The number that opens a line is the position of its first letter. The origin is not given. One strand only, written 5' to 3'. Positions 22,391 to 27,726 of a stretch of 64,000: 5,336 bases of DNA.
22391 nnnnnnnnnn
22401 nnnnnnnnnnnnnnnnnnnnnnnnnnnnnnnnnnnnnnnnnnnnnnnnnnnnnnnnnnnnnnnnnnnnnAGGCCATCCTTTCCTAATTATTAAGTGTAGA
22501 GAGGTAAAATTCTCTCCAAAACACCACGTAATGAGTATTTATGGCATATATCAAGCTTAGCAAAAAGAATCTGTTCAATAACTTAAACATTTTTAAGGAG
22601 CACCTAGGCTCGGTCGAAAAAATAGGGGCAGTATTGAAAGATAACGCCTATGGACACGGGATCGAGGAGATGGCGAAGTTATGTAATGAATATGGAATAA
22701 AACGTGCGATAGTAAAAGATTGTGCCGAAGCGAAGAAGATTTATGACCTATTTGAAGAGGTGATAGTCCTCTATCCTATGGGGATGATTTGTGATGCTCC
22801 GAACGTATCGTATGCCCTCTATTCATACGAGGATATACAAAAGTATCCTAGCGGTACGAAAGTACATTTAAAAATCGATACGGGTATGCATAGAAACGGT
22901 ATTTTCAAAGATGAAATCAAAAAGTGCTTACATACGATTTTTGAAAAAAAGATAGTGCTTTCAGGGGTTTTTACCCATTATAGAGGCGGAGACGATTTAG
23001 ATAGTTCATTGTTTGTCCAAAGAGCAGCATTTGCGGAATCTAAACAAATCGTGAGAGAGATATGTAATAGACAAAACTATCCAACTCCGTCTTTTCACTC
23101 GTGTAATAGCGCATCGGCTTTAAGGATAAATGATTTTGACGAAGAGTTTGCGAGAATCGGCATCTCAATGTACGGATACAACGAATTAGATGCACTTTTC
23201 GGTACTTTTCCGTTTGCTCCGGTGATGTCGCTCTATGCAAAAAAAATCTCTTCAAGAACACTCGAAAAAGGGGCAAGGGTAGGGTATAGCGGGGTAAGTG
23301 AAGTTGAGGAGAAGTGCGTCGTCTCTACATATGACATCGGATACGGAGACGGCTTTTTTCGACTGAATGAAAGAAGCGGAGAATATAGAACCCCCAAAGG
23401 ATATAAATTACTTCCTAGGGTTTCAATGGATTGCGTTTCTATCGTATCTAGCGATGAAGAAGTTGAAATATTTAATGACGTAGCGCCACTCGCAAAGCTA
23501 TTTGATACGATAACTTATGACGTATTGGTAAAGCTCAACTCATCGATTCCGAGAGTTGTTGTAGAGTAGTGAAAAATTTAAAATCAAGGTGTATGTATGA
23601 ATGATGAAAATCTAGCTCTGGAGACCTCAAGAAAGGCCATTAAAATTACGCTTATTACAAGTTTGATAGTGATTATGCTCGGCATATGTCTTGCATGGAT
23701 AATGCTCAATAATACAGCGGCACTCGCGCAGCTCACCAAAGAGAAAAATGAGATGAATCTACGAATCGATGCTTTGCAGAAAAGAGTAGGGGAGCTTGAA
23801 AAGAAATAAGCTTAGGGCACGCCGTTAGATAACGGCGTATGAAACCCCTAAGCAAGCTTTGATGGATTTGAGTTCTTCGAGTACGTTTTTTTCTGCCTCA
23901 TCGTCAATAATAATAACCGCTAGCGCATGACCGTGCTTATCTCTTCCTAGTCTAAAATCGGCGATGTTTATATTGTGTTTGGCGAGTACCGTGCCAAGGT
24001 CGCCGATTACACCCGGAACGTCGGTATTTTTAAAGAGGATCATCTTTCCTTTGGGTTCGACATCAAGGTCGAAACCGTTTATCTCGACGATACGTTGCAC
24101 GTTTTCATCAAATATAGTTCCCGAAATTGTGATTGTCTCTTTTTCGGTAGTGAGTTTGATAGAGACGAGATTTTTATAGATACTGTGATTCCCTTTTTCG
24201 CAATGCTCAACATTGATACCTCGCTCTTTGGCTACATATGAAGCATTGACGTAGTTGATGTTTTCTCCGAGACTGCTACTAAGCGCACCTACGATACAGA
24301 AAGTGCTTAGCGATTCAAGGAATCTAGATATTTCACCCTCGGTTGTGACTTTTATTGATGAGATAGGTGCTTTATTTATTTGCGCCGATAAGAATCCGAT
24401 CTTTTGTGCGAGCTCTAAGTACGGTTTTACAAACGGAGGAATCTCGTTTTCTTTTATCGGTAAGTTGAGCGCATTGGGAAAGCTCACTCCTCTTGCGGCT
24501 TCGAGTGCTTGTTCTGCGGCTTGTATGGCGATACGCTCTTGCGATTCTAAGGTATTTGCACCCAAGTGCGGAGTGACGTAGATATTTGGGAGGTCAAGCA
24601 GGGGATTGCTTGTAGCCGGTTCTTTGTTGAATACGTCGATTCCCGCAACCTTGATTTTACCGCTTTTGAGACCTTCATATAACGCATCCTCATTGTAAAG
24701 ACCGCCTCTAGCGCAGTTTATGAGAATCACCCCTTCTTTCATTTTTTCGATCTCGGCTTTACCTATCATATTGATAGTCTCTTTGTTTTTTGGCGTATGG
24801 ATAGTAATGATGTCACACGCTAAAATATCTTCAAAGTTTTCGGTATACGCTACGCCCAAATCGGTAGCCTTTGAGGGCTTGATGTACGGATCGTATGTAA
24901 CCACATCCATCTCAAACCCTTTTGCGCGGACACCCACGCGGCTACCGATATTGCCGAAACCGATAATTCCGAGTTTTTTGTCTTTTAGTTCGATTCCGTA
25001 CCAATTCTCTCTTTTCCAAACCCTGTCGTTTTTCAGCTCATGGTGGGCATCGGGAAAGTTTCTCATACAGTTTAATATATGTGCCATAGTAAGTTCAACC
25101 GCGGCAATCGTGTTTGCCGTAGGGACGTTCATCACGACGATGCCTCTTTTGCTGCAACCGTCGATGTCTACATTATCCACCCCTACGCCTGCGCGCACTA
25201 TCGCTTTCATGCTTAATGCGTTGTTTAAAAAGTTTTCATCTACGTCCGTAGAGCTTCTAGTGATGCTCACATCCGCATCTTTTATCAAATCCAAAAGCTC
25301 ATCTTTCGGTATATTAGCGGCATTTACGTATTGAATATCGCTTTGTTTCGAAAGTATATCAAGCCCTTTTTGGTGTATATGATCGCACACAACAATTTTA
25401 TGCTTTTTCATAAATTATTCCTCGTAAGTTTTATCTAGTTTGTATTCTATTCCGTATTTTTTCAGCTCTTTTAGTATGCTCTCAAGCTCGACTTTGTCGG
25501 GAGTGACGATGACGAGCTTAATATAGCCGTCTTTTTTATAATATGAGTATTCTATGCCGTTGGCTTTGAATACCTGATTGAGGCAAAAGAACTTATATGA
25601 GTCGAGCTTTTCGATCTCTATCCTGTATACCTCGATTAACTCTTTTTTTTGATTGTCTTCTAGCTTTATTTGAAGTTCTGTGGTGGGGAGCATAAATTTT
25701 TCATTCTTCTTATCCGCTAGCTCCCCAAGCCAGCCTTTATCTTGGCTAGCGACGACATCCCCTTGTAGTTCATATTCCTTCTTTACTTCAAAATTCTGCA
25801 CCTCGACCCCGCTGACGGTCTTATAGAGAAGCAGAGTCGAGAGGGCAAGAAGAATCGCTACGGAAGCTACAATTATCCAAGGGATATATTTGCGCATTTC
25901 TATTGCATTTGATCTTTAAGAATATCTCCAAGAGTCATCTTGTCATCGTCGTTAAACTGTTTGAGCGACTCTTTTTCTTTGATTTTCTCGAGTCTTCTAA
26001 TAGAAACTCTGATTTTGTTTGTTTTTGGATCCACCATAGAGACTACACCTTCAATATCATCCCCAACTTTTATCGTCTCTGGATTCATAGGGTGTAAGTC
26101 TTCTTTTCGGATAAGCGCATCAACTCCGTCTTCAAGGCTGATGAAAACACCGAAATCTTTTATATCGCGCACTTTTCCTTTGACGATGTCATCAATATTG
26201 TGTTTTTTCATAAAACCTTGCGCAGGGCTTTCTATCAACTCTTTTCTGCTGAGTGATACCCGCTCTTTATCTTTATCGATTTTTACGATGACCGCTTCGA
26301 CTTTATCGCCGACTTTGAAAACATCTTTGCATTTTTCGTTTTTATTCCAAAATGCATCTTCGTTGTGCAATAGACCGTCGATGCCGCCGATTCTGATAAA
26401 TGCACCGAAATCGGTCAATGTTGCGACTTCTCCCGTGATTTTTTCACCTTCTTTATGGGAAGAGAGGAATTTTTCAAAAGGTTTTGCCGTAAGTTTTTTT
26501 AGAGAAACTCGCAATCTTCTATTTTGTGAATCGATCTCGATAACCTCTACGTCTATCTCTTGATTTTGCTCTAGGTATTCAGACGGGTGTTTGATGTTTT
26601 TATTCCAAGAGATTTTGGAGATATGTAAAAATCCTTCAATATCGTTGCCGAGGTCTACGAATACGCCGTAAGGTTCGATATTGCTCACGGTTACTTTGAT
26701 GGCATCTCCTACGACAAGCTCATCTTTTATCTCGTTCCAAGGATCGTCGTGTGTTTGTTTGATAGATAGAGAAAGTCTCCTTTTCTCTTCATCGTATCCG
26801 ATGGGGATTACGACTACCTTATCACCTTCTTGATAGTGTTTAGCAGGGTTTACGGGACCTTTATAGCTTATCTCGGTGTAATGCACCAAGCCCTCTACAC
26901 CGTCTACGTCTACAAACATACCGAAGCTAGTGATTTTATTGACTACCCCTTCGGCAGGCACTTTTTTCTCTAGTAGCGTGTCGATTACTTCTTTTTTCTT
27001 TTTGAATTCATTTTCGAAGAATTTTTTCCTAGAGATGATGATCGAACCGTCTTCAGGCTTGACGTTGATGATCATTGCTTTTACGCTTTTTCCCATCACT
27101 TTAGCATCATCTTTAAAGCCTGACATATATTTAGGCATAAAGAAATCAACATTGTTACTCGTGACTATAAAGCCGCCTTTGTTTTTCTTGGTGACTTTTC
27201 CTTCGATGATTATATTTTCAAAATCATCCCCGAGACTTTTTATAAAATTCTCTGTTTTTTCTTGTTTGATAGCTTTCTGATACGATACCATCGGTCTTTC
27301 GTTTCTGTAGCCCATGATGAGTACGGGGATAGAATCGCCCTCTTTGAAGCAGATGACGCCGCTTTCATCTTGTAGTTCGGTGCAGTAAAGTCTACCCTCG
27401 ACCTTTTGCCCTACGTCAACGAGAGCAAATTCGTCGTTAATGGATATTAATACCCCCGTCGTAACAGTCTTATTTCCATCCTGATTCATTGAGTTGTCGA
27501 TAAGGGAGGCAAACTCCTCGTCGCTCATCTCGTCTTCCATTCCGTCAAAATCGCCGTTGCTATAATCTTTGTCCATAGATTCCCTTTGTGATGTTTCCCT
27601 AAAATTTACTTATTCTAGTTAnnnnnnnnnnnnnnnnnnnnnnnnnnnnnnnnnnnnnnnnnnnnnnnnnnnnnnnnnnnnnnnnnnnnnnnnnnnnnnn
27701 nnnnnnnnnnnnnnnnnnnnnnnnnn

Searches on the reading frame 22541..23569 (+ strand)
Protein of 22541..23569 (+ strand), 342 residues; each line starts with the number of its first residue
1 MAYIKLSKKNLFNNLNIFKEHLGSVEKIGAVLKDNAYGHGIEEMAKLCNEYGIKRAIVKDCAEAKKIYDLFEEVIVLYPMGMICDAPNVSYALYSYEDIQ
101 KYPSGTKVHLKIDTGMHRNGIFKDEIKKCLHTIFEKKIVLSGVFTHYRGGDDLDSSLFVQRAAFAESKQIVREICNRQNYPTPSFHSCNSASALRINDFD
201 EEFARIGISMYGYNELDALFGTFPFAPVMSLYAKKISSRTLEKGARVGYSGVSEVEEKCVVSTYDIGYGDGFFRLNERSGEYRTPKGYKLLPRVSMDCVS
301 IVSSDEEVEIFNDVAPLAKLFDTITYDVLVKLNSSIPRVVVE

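Call 50: search_protein_families(library=pfam, proteins=[window:22541-23569:+], max_evalue=0.00001)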
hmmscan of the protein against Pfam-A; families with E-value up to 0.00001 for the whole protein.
window:22541-23569:+ (342 aa): 2 families
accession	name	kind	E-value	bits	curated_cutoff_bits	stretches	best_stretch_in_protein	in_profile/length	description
PF01168.26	Ala_racemase_N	-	6.7e-34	118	24.1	1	9-214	4-219/220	Alanine racemase, N-terminal domain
PF00842.27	Ala_racemase_C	-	1.2e-13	51.2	25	1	228-339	1-126/127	Alanine racemase, C-terminal domain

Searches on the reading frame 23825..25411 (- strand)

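Call 50: search_protein_families(library=pfam, proteins=[window:23825-25411:-], max_evalue=0.00001)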
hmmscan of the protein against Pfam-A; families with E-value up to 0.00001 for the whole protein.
window:23825-25411:- (528 aa): 4 families
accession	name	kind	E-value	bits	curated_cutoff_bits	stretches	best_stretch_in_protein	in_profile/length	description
PF02826.25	2-Hacid_dh_C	-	3.8e-57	193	25.1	1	109-284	1-178/178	D-isomer specific 2-hydroxyacid dehydrogenase, NAD binding domain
PF00389.36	2-Hacid_dh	-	7.1e-34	116.8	24.6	1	6-316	1-134/134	D-isomer specific 2-hydroxyacid dehydrogenase, catalytic domain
PF19304.4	PGDH_inter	-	5e-28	98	27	1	328-445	2-119/119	D-3-phosphoglycerate dehydrogenase intervening domain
PF01842.31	ACT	-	5.2e-11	42.6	27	1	457-517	2-64/66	ACT domain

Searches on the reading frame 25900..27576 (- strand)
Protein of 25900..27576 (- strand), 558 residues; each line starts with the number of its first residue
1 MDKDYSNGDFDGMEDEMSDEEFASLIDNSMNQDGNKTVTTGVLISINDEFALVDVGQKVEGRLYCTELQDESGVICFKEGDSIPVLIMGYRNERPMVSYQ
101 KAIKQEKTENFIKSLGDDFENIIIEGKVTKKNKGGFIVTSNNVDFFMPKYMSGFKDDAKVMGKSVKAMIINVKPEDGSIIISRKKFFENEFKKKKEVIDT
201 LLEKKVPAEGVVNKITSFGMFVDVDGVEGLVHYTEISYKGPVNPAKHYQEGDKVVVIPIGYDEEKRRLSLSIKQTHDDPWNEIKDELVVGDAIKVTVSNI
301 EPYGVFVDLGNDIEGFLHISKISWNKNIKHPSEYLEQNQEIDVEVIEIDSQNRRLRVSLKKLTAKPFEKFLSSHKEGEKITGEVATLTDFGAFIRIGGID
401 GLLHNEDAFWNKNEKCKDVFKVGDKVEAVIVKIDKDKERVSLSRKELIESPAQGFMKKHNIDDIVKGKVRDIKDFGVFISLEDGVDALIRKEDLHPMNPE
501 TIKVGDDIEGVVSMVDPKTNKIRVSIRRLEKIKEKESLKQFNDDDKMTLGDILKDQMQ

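Call 50: search_protein_families(library=pfam, proteins=[window:25900-27576:-], max_evalue=0.00001)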
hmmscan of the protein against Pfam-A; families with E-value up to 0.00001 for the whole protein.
window:25900-27576:- (558 aa): 4 families
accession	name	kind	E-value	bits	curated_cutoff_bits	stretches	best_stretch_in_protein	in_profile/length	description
PF00575.29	S1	-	2.3e-68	227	22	4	289-360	4-74/74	S1 RNA binding domain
PF23459.1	S1_RRP5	-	1.8e-20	73.7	27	0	291-359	5-72/72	RRP5 S1 domain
PF21710.3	Spt6_S1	-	7.8e-12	45.8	27.5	0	282-361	9-88/91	Spt6, S1/OB domain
PF13509.12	S1_2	-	1.8e-11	44.4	21.8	0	464-510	4-46/61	S1 domain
